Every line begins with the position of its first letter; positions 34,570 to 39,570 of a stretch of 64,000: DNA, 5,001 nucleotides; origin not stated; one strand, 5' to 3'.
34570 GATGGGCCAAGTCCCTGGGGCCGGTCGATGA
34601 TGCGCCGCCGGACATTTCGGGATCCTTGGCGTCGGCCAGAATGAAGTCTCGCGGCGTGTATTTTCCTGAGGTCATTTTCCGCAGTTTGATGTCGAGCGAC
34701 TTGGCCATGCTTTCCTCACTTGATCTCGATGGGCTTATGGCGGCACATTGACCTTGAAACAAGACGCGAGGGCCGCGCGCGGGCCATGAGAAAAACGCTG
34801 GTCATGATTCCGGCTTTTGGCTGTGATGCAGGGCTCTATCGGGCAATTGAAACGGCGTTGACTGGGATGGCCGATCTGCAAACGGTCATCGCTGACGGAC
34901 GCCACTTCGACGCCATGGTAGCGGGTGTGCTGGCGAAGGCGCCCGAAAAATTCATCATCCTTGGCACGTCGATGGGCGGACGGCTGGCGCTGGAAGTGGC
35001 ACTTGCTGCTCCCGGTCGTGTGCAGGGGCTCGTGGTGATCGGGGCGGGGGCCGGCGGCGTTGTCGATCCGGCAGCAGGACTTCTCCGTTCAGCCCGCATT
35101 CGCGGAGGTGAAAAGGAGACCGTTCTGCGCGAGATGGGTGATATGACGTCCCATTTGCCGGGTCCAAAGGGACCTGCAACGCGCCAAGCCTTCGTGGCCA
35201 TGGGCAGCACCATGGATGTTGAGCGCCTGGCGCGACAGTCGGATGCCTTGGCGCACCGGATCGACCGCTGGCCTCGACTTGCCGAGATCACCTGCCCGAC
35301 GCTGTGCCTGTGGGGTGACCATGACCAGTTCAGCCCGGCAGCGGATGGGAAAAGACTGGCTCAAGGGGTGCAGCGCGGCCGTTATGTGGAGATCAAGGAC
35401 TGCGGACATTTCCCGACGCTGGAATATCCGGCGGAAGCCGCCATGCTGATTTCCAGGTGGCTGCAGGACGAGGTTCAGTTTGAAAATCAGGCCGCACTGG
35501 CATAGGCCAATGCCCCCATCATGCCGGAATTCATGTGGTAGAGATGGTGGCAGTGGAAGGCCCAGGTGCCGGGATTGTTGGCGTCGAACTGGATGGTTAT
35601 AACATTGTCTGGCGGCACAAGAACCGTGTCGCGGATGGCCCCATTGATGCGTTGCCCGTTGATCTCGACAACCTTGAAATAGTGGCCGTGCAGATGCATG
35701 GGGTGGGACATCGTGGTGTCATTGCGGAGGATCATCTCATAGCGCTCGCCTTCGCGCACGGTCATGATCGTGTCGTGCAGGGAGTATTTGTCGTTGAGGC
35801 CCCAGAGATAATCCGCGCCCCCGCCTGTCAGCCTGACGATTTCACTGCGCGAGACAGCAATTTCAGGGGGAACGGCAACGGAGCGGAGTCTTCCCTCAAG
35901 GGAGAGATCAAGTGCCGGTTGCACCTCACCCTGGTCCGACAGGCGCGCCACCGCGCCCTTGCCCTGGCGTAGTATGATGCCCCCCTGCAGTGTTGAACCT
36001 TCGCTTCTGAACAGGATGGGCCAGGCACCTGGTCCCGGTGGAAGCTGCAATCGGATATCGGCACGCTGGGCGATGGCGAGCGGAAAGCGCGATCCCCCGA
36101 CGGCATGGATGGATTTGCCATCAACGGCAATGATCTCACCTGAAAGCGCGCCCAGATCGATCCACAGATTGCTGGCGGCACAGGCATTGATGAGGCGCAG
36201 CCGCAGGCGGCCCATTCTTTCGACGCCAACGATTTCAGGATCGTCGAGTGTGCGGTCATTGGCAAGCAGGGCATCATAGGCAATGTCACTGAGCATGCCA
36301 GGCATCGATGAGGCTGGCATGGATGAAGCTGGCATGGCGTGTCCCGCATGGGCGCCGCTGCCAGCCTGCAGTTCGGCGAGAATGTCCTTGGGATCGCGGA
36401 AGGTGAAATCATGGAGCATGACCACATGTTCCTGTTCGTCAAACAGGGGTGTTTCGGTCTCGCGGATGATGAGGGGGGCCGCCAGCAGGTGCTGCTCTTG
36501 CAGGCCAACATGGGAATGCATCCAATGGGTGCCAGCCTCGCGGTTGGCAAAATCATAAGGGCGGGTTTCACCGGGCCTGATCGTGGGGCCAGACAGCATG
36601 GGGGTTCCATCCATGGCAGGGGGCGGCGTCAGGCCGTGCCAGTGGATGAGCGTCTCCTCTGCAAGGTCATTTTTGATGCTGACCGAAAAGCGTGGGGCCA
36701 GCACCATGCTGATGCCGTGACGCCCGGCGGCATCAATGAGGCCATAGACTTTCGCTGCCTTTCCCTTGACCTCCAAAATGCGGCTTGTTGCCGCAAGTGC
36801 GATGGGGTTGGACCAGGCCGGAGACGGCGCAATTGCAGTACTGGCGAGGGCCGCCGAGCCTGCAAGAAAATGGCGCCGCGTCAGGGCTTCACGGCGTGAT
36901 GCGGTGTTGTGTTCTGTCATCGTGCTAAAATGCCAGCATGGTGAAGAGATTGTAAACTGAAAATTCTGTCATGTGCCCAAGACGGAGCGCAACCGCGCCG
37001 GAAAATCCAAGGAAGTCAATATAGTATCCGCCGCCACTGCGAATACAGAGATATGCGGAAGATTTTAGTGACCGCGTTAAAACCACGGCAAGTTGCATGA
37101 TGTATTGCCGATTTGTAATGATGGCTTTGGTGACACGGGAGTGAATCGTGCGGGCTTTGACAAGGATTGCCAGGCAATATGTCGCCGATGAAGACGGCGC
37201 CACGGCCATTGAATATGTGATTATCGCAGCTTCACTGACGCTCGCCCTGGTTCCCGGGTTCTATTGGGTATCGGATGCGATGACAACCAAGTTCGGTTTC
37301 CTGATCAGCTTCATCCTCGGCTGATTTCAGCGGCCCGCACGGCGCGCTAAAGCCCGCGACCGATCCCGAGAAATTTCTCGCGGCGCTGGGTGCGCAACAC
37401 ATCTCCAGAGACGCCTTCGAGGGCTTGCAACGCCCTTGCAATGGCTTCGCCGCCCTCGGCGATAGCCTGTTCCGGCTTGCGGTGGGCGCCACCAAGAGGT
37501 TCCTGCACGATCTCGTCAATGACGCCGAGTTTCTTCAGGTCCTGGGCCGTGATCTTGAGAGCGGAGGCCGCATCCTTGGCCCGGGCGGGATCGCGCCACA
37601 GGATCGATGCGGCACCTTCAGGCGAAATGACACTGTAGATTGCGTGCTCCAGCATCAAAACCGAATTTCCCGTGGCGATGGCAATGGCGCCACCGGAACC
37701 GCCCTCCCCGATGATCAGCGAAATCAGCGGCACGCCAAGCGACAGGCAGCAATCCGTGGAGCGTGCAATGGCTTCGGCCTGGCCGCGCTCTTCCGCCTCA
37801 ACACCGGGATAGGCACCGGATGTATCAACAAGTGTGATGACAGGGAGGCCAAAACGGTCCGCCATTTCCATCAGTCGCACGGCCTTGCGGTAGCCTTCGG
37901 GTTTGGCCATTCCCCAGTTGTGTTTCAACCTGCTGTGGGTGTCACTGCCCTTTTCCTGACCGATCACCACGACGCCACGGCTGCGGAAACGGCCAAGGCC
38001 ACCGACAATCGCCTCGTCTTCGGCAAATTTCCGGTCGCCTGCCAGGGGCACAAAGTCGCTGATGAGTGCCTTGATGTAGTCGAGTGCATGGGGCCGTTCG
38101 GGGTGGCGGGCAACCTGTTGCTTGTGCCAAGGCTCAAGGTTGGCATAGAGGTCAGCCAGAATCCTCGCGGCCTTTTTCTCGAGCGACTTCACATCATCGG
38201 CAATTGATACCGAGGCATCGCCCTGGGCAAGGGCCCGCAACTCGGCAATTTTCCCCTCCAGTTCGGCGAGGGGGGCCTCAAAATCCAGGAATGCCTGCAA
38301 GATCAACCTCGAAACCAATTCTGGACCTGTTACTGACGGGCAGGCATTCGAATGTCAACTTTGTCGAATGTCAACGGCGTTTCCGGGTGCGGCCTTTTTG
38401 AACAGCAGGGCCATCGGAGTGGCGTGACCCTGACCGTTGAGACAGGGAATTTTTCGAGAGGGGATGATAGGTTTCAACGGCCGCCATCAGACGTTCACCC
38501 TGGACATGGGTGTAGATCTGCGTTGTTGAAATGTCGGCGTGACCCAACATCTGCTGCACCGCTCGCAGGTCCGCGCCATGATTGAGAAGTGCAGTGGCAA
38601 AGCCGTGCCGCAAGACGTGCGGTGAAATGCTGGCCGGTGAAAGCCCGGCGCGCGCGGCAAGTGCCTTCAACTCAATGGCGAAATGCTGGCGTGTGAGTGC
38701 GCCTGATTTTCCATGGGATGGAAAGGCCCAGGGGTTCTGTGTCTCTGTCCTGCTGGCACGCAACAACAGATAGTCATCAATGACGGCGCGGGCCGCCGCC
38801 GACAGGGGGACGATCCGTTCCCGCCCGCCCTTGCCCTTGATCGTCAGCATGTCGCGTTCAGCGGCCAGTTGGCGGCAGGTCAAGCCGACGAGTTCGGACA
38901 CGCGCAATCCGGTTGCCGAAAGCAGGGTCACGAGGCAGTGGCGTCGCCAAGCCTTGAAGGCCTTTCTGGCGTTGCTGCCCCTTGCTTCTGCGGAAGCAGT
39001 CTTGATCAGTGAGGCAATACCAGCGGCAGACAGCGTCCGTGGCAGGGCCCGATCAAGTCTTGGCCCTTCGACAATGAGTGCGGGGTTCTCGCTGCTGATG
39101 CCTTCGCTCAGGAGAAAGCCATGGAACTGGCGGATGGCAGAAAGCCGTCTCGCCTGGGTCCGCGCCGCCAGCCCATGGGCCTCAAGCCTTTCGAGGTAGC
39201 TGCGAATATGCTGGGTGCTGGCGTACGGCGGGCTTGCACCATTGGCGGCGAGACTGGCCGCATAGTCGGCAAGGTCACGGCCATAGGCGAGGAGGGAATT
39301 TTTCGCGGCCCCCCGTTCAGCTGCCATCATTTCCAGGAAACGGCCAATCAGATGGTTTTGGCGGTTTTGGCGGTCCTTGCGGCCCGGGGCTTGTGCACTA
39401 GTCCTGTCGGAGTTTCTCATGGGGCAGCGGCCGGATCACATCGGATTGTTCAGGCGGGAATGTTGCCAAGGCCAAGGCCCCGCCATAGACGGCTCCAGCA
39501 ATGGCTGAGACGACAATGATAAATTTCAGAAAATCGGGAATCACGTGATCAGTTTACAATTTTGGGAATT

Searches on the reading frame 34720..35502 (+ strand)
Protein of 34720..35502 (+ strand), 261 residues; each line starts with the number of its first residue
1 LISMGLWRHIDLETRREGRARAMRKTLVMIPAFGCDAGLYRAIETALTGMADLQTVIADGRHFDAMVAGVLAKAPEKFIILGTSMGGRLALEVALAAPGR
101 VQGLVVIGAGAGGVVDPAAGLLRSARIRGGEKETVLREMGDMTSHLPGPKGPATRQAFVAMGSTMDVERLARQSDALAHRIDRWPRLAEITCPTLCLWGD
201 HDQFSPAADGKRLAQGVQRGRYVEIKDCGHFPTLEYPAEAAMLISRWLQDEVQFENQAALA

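Call 62: search_protein_families(library=pfam, proteins=[window:34720-35502:+], max_evalue=0.00001)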
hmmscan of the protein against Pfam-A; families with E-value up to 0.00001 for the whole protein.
window:34720-35502:+ (261 aa): 4 families
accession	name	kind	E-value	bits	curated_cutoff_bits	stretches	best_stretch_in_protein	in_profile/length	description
PF00561.26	Abhydrolase_1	-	2e-13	51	25.8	1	74-122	67-110/245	alpha/beta hydrolase fold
PF12697.13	Abhydrolase_6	-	2.1e-13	51.9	26.3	1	56-239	51-213/217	Alpha/beta hydrolase family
PF12146.15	Hydrolase_4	-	2e-09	37.5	27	0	51-111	53-111/239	Serine aminopeptidase, S33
PF20408.4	Abhydrolase_11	-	9.1e-06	26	27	0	62-108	63-106/193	Alpha/beta hydrolase domain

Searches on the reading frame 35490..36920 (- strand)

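Call 62: search_protein_families(library=pfam, proteins=[window:35490-36920:-], max_evalue=0.00001)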
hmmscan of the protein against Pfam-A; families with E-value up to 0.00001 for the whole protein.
window:35490-36920:- (477 aa): 3 families
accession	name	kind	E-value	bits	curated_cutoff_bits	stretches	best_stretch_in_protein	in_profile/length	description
PF07731.20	Cu-oxidase_2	-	1.9e-32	112.3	20.4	1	362-473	10-133/137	Multicopper oxidase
PF07732.21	Cu-oxidase_3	-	1.1e-24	87.2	21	1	78-155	37-117/119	Multicopper oxidase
PF00394.28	Cu-oxidase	-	4.6e-12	46.8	21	0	384-462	58-136/157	Multicopper oxidase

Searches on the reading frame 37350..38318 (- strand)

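Call 62: search_protein_families(library=pfam, proteins=[window:37350-38318:-], max_evalue=0.00001)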
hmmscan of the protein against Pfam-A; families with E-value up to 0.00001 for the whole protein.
window:37350-38318:- (323 aa): 2 families
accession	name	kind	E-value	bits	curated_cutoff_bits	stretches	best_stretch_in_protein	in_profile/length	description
PF03255.19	ACCA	-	1.6e-137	458.3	23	1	11-320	2-310/310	Acetyl co-enzyme A carboxylase carboxyltransferase-like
PF01039.27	Carboxyl_trans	-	7.8e-18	64.8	22.3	1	103-255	283-429/493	Carboxyl transferase domain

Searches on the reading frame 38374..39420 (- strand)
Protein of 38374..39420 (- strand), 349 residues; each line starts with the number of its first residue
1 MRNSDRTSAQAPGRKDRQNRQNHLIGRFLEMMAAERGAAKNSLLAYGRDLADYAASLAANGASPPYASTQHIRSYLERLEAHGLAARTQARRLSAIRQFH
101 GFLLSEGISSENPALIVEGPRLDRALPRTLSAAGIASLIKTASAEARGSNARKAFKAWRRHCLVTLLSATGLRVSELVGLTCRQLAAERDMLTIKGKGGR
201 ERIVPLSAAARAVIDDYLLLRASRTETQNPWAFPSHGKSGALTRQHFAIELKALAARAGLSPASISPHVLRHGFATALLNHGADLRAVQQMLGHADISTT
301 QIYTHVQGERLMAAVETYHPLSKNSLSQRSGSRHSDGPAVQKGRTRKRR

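Call 62: search_protein_families(library=pfam, proteins=[window:38374-39420:-], max_evalue=0.00001)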
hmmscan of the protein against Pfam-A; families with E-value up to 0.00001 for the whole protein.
window:38374-39420:- (349 aa): 2 families
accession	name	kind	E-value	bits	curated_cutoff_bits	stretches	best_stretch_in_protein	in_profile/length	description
PF00589.27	Phage_integrase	-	1.2e-39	136.3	27.1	1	155-308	19-170/172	Phage integrase family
PF02899.23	Phage_int_SAM_1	-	6.2e-19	68.5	22.3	1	26-107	2-83/83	Phage integrase, N-terminal SAM-like domain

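Call 64: search_protein_families(library=ncbifam, proteins=[window:38374-39420:-], max_evalue=0.001)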
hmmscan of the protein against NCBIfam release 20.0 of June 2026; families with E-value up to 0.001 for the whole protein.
window:38374-39420:- (349 aa): 12 families
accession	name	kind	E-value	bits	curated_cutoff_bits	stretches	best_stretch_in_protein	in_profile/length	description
NF001399.0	PRK00283.1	subfamily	1.4e-97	326.6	279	1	20-322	4-299/300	tyrosine recombinase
TIGR02225.1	recomb_XerD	equivalog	2.7e-87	292.8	329.6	1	27-321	2-289/290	site-specific tyrosine recombinase XerD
TIGR02224.1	recomb_XerC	equivalog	6.8e-74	248.9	335.15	1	27-322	2-293/295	tyrosine recombinase XerC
NF040815.2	recomb_XerA_Arch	equivalog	8.4e-50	169.8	220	1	28-311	3-259/263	site-specific tyrosine recombinase/integron integrase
NF002331.0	PRK01287.1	subfamily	1.6e-35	122.8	371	1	71-332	83-338/365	site-specific tyrosine recombinase XerC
TIGR02249.1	integrase_gron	subfamily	1.1e-28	100.5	265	2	244-309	239-303/315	integron integrase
NF003462.0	PRK05084.1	equivalog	6.9e-24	84.2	267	1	158-317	195-355/360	tyrosine recombinase XerS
NF007370.0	PRK09870.1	subfamily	4.5e-17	62.3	221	1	152-312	26-185/200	tyrosine-type DNA invertase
NF011946.0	PRK15417.1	equivalog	5.3e-17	62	435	1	245-307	255-316/337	integron integrase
NF007371.0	PRK09871.1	subfamily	4.2e-14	52.6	222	1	156-320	24-188/198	tyrosine-type DNA invertase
NF040693.1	recomb_GmtY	equivalog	7.8e-09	35.3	340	1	217-310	339-436/441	gamma-mobile-trio recombinase GmtY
NF002685.0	PRK02436.1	equivalog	1.6e-06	28.2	178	1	165-300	119-240/245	site-specific tyrosine recombinase XerD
